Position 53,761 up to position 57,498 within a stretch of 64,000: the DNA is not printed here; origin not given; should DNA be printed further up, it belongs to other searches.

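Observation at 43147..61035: Four-member family of giant surface lipoproteins with a collagen-like (G-X-Y)10-11 triple-helix segment directly after the lipid-anchored cysteine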

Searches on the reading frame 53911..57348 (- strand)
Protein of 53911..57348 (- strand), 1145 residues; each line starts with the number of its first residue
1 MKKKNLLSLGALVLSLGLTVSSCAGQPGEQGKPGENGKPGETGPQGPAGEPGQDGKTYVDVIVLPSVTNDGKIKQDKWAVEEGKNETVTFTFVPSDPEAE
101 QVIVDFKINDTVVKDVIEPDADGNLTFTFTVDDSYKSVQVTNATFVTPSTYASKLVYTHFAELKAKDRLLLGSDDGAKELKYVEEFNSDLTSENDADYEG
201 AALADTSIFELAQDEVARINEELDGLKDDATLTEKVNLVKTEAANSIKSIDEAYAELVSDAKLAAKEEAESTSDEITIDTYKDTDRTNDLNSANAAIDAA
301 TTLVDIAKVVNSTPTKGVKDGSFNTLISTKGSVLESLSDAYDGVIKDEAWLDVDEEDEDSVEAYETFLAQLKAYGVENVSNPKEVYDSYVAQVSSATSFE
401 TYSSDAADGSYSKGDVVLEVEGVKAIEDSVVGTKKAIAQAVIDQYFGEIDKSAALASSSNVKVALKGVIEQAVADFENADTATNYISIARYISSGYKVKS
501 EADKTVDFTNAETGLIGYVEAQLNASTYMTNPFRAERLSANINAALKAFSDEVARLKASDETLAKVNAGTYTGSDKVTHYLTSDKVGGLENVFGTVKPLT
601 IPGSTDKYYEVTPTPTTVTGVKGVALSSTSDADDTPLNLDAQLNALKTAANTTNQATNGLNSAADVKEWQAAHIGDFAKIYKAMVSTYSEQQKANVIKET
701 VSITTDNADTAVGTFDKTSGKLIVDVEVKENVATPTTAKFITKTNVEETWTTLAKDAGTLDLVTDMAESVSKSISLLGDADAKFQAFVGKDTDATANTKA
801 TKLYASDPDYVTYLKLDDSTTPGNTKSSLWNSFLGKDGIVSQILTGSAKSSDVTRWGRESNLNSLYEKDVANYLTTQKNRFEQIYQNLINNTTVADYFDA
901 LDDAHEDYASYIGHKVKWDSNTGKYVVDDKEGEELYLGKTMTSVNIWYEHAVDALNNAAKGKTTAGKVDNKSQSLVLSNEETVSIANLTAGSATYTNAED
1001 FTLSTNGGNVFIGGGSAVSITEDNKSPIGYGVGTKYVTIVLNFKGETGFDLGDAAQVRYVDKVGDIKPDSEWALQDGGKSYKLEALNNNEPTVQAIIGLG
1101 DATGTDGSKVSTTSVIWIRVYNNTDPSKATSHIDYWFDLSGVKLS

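Call 4: search_protein_families(library=pfam, proteins=[window:53911-57348:-], max_evalue=1)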
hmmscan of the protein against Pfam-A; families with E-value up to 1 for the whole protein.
window:53911-57348:- (1145 aa): 2 families
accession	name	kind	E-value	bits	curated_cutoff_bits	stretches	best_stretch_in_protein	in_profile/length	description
PF01391.23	Collagen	-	1.2e-05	25.4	27.2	1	25-56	13-44/60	Collagen triple helix repeat (20 copies)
PF12992.12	DUF3876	-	0.13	12.7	27.2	0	968-1024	20-77/92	Domain of unknown function, B. Theta Gene description (DUF3876)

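Call 7: search_protein_families(library=ncbifam, proteins=[window:53911-57348:-], max_evalue=1)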
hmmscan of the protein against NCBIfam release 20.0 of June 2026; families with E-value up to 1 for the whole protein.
window:53911-57348:- (1145 aa): 2 families
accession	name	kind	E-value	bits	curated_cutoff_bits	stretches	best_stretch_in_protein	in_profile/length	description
NF038329.2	gly_rich_SclB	equivalog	0.00014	20.9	325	1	25-56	150-181/442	LPXTG-anchored collagen-like adhesin Scl2/SclB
NF038330.1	adhesin_SclA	exception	0.00017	21.4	400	1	25-58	207-240/405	LPXTG-anchored collagen-like adhesin Scl1/SclA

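Call 20: find_encoding_contigs(protein=window:53914-57348:-, flank=10000, max_places=6)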
Protein window:53914-57348:- (1145 aa): no gene with exactly this product is on record in the collection.
